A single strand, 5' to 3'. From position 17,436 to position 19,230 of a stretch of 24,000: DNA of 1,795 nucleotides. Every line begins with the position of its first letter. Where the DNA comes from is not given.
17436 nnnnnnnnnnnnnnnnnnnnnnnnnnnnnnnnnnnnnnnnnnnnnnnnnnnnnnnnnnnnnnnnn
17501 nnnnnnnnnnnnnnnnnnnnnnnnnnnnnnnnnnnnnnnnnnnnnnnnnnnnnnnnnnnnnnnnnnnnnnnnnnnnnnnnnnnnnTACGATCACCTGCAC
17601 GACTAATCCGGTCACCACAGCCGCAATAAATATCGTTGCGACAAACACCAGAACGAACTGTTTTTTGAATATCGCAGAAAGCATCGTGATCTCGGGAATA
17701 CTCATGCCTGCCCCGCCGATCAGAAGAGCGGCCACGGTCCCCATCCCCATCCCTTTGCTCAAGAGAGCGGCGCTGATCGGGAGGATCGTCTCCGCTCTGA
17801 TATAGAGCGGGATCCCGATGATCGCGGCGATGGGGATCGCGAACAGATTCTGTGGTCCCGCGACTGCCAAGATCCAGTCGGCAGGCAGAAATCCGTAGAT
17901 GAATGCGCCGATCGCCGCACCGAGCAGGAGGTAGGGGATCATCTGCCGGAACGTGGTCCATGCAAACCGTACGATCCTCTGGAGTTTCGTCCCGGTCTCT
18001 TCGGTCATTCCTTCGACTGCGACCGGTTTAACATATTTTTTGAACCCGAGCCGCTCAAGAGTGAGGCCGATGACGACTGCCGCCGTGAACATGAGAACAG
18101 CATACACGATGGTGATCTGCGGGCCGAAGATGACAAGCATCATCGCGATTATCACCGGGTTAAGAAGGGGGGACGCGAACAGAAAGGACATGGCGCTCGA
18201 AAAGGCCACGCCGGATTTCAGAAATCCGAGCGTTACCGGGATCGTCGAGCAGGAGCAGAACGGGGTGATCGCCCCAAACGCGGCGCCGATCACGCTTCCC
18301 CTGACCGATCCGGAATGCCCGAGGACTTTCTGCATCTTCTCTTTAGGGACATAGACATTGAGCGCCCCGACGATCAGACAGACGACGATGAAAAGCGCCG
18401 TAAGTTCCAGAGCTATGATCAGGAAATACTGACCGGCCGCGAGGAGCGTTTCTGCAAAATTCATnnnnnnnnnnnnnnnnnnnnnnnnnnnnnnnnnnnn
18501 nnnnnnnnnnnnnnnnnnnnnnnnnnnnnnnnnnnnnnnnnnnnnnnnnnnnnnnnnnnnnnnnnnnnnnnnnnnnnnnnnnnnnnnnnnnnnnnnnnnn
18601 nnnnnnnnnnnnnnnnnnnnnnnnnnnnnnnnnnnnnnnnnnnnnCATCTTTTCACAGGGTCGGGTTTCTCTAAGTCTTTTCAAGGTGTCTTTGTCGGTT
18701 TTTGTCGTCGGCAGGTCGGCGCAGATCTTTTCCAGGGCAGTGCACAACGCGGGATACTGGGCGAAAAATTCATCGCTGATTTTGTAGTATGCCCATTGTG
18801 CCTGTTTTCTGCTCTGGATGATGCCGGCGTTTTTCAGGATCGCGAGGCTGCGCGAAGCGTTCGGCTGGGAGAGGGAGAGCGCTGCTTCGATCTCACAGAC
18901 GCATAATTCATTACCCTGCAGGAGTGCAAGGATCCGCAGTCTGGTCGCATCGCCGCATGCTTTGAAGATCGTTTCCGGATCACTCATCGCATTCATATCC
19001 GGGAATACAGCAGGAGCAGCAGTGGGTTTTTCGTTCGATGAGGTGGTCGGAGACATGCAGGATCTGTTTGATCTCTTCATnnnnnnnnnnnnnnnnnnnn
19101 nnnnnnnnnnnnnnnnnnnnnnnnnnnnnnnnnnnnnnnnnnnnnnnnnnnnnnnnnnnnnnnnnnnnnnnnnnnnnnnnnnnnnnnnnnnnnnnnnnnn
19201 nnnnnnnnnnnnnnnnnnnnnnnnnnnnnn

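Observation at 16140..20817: HgcAB directly upstream of an ars operon that has an organoarsenical-type permease but no ArsM: possible methylation-export module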

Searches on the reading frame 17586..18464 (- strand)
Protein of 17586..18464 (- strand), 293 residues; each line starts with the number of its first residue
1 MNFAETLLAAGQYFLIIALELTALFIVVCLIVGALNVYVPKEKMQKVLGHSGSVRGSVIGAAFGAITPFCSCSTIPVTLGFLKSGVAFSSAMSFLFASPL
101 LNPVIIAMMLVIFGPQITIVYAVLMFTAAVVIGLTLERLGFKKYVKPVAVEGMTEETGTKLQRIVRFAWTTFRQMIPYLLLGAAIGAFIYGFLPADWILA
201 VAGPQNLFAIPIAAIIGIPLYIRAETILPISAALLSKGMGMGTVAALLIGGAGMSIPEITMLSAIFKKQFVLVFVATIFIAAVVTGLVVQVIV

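Call 3: search_protein_families(library=ncbifam, proteins=[window:17586-18464:-], max_evalue=0.01)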
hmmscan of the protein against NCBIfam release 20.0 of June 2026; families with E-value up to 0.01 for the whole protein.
seq(293 aa): 2 families
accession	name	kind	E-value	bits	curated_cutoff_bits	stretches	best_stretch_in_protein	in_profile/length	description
NF033936.1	CuZnOut_SO0444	equivalog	3.4e-31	108.6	300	2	154-292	175-312/351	SO_0444 family Cu/Zn efflux transporter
NF040736.1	efflux_SaoE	equivalog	3.4e-28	98.9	325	1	19-292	15-297/352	efflux transporter SaoE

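Call 4: search_protein_families(library=pfam, proteins=[window:17586-18464:-], max_evalue=0.01)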
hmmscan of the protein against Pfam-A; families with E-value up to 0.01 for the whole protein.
seq(293 aa): 1 family
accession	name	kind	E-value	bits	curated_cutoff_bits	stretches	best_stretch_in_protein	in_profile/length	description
PF03773.19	ArsP_1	-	3e-62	210.9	32.3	1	12-290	7-293/294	Predicted permease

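Call 33: find_related_loci(query=window:17586-18464:-, collection=metagenome_contigs, flank=10000)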
Query seq(293 aa) (293 aa) in metagenome_contigs; peptide patterns used: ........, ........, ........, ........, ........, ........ (x = any residue, [..] = any of these).
600 stretches matched a pattern (row limit reached: there are more); 544 encode a relative of the query (tblastn E <= 1e-3); the best 80 are kept; 80 distinct loci.
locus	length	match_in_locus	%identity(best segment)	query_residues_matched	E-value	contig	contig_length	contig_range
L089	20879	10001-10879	96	1-293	0e+0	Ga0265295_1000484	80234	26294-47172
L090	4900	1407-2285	95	1-293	0e+0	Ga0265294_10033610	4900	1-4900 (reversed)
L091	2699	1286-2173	50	5-291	2e-89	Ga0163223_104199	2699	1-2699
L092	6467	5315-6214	49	5-291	5e-86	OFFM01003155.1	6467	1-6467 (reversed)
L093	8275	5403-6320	48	1-293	2e-84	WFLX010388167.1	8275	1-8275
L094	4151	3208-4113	46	5-293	5e-82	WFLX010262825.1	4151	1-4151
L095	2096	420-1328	45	3-293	2e-82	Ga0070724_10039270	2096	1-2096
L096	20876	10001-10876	46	5-293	3e-78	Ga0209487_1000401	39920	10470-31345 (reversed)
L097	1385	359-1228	45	4-290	5e-83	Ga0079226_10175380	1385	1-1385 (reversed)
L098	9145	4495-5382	45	3-286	4e-78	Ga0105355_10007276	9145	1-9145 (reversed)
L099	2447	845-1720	46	5-293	5e-79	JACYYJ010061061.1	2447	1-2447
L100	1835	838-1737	46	3-290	2e-80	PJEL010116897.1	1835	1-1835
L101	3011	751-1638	44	1-293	9e-77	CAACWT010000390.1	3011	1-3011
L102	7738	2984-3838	46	12-293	1e-74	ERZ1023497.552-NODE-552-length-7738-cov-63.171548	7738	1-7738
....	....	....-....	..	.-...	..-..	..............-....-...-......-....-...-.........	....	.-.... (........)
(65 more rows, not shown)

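Call 60: search_solved_structures(query=window:17586-18464:-, max_evalue=0.01)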
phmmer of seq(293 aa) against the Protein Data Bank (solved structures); distinct sequences matched with E-value up to 0.01: 0.

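Call 61: search_dna_similar(query=window:17586-18464:-, collection=plasmids, mode=protein, max_rows=25)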
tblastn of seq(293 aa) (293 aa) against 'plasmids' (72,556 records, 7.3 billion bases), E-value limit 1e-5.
Records with a match: 1008; places in all: 1059; records where one place covers at least 80% of the query: 973.
Best place of each record, by identity: 60-80% 1; <60% 1007.
By first word of the organism name: Escherichia 465; Salmonella 198; Citrobacter 83; Klebsiella 64; Enterobacter 22; Bacillus 20; Staphylococcus 19; Priestia 19; Vibrio 11; Shigella 11; and 65 more.
By predicted mobility (MOB-suite, as given by PLSDB): conjugative 639; non-mobilizable 240; mobilizable 129.
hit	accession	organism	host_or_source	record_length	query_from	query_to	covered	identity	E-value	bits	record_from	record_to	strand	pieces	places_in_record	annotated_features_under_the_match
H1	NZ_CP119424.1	Photobacterium sp. DA100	-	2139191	2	269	91%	48.7%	3e-24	208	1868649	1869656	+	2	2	none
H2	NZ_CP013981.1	Staphylococcus equorum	Cell,Myeolchi-jeotgal, salted fermented ...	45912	5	293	99%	44.9%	4e-53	193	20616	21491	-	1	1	permease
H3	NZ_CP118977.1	Staphylococcus succinus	Plant and soil,Type strain bacterial ...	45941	5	293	99%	44.9%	4e-53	193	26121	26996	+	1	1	permease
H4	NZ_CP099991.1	Staphylococcus equorum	Cell culture,soil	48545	5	293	99%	44.9%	4e-53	193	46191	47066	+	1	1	permease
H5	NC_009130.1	Staphylococcus sp. 693-2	poultry litter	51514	5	293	99%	44.9%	4e-53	193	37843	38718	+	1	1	permease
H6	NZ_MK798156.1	Enterococcus hirae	-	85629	5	293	99%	44.9%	4e-53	193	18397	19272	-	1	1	permease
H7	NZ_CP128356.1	Staphylococcus hsinchuensis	bacterial culture,juice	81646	5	293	99%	44.9%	1e-52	191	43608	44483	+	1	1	permease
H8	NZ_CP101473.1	Staphylococcus equorum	water,poultry farm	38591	5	293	99%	44.5%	3e-53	193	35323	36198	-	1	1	permease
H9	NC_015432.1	Staphylococcus saprophyticus subsp. saprophyticus MS1146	-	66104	5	293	99%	44.5%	1e-52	192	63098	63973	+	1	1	permease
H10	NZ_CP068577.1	Staphylococcus equorum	Cell,Jeotgal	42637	5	293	99%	44.5%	2e-52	191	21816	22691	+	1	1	permease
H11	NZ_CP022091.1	Staphylococcus saprophyticus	Homo sapiens,urine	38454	12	293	96%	45.6%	6e-52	189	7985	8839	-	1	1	permease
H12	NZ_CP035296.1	Staphylococcus saprophyticus subsp. saprophyticus ATCC ...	-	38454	12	293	96%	45.6%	6e-52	189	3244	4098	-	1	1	permease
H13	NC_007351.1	Staphylococcus saprophyticus subsp. saprophyticus ATCC ...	-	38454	12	293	96%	45.6%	6e-52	189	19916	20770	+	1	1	permease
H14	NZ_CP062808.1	Cupriavidus basilensis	Cell culture,Sediment of a freshwater ...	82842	1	269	92%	47.4%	2e-52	191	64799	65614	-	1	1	permease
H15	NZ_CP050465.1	Vibrio campbellii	single cell,seawater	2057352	14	269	87%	49.6%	9e-24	199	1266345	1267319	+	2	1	none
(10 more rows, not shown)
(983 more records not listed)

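Call 62: get_annotated_region(hit=H5, flank=4000)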
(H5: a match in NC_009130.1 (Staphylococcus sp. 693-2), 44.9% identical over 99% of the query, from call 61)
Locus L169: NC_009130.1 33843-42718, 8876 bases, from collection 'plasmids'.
description: Staphylococcus sp. 693-2 plasmid pLEW6932, complete sequence
organism: Staphylococcus sp. 693-2 (NCBI taxid 373067)
taxonomy: Bacteria; Bacillota; Bacilli; Bacillales; Staphylococcaceae; Staphylococcus; Staphylococcus sp. 693-2
host: -; source: poultry litter; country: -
typing (MOB-suite, as given by PLSDB): non-mobilizable; replicon rep_cluster_1110
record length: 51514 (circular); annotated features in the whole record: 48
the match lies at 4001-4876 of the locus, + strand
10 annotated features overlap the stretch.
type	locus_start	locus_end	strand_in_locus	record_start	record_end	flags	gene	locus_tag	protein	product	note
CDS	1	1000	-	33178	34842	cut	-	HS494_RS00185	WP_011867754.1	FAD-dependent oxidoreductase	-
CDS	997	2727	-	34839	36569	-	arsA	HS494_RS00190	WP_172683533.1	arsenical pump-driving ATPase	GO:0071722 - detoxification of arsenic-containing substance [Evidence IEA]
CDS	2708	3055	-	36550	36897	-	arsD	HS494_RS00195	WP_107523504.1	arsenite efflux transporter metallochaperone ArsD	GO:0046685 - response to arsenic-containing substance [Evidence IEA]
CDS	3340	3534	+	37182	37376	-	-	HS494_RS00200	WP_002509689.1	hypothetical protein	-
CDS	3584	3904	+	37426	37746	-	-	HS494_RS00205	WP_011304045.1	metalloregulator ArsR/SmtB family transcription factor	GO:0006355 - regulation of DNA-templated transcription [Evidence IEA]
CDS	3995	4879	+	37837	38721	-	-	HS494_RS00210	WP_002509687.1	permease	-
CDS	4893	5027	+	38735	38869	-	-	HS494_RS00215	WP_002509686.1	hypothetical protein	-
CDS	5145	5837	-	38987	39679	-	-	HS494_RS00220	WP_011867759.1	DUF536 domain-containing protein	-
CDS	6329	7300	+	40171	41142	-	-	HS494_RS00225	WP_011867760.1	replication initiator protein A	-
CDS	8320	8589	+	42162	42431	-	-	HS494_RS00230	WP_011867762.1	hypothetical protein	-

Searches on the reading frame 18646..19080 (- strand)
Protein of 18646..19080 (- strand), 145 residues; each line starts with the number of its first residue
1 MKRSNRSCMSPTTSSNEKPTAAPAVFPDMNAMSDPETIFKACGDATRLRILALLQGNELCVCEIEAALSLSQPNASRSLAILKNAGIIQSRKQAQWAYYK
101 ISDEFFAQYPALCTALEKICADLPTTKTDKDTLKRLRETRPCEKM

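Call 3: search_protein_families(library=ncbifam, proteins=[window:18646-19080:-], max_evalue=0.01)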
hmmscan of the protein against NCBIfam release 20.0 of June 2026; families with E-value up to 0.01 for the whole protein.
seq(145 aa): 11 families
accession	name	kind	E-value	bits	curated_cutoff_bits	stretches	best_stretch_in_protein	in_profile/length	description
NF033788.1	HTH_metalloreg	subfamily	7e-26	89.8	55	1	37-107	3-74/77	metalloregulator ArsR/SmtB family transcription factor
NF007528.0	PRK10141.1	subfamily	8.6e-18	64.3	97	1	35-105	6-77/117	metalloregulator ArsR/SmtB family transcription factor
NF033789.1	repress_SdpR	subfamily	5.5e-14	51.8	100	1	38-105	1-68/79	autorepressor SdpR family transcription factor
NF040642.1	sulf_sens_BigR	equivalog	5.5e-11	42.4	155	1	37-116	12-88/95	sulfite-sensing transcriptional repressor BigR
NF045707.1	Dbac_1936_reg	equivalog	1.6e-09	37.7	115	1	36-123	8-92/99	ArsR/SmtB-type metalloregulator TsoR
NF041413.1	ArsR_Rv2640c_fam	equivalog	2.2e-08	34.5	155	1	39-120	36-117/118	Rv2640c family ArsR-like transcriptional regulator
NF047906.1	CdPbTransRegCmtR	equivalog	7.4e-08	32.2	150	1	39-108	15-84/104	Cd(II)/Pb(II)-sensing metalloregulatory transcriptional regulator CmtR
NF053602.1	Phr_regulator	exception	0.00089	18.9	320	1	41-92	8-59/191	heat shock transcription regulator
NF053606.1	Sta1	subfamily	0.00094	19.2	80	1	51-95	27-71/100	Sta1 family transcriptional regulator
NF053756.1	MreA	equivalog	0.0029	17.4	100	1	50-94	23-67/110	MreA family transcriptional regulator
NF053755.1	MsvR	equivalog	0.0047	16.7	220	1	40-95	8-63/236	transcriptional factor MsvR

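Call 4: search_protein_families(library=pfam, proteins=[window:18646-19080:-], max_evalue=0.01)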
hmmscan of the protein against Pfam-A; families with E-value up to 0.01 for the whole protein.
seq(145 aa): 3 families
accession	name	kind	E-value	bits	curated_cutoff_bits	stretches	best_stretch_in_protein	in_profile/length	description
PF01022.26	HTH_5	-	6.3e-16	58.4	22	1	44-90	1-47/47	Bacterial regulatory protein, arsR family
PF12840.13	HTH_20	-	1.6e-05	25.2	27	1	44-88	3-48/51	Helix-turn-helix domain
PF12802.13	MarR_2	-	0.00065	20.2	27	1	46-91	6-53/61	MarR family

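Call 58: search_solved_structures(query=window:18646-18996:-, max_evalue=0.00001, show_alignments=2)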
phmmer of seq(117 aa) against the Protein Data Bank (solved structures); distinct sequences matched with E-value up to 0.00001: 20.
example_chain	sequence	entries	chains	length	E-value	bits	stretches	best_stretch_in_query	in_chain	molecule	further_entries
4ggg_A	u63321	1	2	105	9.4e-11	44.8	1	9-78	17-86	Repressor protein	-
7p6f_AAA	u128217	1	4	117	1.4e-10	44.3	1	8-94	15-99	Transcriptional regulator SrnR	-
1u2w_A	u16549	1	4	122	3.3e-10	43.1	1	7-88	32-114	Cadmium efflux system accessory protein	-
1r1u_A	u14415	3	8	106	5e-10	42.5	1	9-78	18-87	repressor protein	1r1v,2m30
2kjb_A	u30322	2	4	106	5e-10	42.5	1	9-78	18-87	CzrA protein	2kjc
6cdb_A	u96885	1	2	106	6.9e-10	42.1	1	9-78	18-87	ArsR family transcriptional regulator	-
3jth_A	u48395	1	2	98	6.9e-10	42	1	9-77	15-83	Transcription activator HlyU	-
5znx_A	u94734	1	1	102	7.9e-10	41.9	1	9-77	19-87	Transcriptional activator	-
4k2e_A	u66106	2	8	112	8e-10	41.8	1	9-75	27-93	Transcriptional activator HlyU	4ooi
9t6t_A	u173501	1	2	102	8.6e-10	41.7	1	4-76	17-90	Lmo1102 protein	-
1r1t_A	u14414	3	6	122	9.2e-10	41.7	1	10-78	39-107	Transcriptional repressor smtB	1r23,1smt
9t6r_A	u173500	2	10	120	1.2e-09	41.3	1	4-76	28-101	Lmo1102 protein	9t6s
6cda_A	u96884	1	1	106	2.5e-09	40.2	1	9-78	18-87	ArsR family transcriptional regulator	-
3f72_A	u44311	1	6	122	4.5e-09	39.4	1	7-87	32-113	Cadmium efflux system accessory protein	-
6o8k_A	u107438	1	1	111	2e-08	37.4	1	9-92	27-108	Transcriptional regulator, ArsR family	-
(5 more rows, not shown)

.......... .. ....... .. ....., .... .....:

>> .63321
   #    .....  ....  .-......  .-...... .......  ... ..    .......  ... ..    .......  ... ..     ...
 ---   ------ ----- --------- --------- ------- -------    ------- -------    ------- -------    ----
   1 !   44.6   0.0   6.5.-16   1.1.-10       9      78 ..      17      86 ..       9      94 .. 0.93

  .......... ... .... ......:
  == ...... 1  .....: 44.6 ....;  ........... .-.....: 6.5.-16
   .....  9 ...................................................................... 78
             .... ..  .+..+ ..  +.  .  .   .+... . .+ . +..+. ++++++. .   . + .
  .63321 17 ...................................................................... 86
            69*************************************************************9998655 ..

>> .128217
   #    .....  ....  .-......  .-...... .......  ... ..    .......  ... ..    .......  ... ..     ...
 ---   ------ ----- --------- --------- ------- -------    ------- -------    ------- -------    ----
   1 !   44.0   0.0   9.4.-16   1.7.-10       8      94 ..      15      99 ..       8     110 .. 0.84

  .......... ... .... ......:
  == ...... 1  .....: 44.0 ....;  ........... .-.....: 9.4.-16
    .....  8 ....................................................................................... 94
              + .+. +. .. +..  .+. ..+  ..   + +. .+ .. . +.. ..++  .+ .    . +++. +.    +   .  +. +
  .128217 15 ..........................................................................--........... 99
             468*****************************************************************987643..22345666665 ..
